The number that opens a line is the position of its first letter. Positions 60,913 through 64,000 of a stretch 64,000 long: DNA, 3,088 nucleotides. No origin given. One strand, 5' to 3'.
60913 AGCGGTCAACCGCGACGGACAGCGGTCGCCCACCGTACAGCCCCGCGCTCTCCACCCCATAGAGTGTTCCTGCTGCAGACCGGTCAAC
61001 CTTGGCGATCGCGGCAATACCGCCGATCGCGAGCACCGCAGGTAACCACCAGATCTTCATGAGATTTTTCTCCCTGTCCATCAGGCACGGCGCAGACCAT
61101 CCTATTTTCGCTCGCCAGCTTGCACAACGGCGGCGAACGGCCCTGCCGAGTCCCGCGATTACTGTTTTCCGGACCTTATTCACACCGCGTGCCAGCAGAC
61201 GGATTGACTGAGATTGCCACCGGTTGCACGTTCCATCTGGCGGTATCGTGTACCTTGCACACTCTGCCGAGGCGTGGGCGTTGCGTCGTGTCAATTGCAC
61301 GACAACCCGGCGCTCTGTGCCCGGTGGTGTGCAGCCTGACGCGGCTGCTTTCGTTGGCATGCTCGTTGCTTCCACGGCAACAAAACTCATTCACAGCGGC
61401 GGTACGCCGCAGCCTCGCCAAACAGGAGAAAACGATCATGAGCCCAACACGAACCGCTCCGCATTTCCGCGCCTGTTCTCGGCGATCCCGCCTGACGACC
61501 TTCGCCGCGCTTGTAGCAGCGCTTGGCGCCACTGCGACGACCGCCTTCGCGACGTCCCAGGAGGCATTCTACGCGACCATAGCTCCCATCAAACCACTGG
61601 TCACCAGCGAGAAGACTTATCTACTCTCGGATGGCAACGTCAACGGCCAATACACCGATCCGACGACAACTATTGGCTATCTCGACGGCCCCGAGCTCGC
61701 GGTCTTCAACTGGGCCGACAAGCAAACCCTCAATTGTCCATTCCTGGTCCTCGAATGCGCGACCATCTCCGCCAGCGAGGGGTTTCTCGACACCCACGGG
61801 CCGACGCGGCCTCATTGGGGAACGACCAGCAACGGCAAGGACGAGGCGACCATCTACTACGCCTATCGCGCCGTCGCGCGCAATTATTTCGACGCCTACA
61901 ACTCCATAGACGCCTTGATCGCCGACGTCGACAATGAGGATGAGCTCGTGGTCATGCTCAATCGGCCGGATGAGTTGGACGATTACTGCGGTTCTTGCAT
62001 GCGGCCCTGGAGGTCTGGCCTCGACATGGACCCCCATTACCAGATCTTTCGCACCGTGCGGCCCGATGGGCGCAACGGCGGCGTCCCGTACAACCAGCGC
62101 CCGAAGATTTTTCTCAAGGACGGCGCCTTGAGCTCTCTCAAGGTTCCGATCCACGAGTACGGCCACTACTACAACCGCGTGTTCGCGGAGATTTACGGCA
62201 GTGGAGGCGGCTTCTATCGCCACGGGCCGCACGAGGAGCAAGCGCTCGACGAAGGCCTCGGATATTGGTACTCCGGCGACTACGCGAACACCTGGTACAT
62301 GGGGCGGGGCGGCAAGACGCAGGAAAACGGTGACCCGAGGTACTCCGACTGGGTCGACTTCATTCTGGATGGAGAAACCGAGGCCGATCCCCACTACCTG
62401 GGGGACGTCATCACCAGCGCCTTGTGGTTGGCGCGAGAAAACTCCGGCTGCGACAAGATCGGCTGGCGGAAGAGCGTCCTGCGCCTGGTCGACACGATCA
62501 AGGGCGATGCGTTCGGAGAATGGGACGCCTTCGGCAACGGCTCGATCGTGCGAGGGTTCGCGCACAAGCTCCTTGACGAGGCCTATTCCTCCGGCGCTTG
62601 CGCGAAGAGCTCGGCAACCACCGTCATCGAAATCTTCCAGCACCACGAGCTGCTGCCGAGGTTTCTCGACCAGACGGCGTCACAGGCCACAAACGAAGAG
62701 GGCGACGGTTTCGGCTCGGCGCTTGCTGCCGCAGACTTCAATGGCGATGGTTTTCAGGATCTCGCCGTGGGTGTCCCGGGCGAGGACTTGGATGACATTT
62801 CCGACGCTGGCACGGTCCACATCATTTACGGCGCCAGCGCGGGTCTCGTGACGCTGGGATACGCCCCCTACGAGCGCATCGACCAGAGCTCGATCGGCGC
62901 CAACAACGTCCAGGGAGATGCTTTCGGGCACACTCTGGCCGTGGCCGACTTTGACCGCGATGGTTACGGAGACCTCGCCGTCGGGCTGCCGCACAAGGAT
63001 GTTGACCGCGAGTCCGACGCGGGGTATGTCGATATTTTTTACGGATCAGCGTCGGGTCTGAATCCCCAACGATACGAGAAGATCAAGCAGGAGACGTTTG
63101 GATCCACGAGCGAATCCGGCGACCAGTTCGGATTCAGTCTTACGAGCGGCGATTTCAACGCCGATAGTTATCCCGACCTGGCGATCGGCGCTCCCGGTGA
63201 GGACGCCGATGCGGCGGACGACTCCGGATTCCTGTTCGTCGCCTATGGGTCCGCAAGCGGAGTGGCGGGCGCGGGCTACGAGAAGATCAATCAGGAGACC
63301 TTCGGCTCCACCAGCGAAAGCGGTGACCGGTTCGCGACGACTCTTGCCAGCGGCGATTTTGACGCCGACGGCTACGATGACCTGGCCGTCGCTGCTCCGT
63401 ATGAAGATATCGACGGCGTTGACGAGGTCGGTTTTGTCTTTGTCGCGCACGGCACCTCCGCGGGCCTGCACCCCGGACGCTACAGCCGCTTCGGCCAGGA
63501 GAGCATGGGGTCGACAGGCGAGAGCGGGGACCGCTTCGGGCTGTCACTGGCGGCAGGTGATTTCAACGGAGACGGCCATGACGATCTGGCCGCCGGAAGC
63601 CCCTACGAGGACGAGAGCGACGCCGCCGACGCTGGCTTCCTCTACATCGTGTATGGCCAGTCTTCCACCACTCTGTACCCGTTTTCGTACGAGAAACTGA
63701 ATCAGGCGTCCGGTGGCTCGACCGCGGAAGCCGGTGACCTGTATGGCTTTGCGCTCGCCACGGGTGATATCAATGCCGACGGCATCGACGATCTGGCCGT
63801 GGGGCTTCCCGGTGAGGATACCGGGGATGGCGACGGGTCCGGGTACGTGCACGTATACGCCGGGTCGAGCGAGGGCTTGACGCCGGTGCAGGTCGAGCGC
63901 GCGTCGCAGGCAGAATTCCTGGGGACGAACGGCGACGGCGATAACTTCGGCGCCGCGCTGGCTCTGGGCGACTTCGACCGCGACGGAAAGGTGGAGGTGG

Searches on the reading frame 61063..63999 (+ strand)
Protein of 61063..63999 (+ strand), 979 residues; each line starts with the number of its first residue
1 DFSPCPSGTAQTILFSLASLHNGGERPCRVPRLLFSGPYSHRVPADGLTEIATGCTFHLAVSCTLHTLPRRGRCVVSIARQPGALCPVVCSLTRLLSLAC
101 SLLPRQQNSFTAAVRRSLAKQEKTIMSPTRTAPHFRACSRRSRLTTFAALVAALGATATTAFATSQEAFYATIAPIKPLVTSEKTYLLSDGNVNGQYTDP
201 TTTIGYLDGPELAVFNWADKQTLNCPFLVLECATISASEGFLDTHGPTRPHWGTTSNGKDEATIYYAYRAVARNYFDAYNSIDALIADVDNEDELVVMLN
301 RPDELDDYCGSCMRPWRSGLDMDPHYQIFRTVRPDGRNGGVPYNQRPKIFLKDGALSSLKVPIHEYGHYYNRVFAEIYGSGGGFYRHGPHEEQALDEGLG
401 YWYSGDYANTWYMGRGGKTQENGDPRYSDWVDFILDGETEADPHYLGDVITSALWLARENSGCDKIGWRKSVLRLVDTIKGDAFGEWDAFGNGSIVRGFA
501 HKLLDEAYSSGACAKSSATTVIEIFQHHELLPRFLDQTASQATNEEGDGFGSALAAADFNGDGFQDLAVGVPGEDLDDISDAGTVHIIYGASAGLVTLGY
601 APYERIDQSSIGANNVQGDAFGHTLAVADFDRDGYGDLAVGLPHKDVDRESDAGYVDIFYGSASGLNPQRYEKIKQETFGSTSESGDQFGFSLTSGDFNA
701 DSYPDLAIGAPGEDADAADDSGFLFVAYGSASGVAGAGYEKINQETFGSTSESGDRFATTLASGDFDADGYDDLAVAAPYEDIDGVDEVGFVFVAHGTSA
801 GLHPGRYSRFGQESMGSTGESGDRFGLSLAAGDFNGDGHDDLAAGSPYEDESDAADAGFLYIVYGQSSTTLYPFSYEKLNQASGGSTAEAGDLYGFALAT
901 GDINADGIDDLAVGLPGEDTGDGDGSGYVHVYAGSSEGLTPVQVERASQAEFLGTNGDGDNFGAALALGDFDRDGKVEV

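Call 43: search_protein_families(library=pfam, proteins=[window:61063-63999:+], max_evalue=0.0001)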
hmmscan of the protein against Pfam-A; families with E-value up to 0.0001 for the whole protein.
window:61063-63999:+ (979 aa): 2 families
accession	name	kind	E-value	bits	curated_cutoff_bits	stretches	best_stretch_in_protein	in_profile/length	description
PF01839.29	FG-GAP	-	1.4e-55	184.8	22.1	6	550-588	1-37/37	FG-GAP repeat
PF13517.12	FG-GAP_3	-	1.5e-13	51.6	26.9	0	765-843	1-60/61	FG-GAP-like repeat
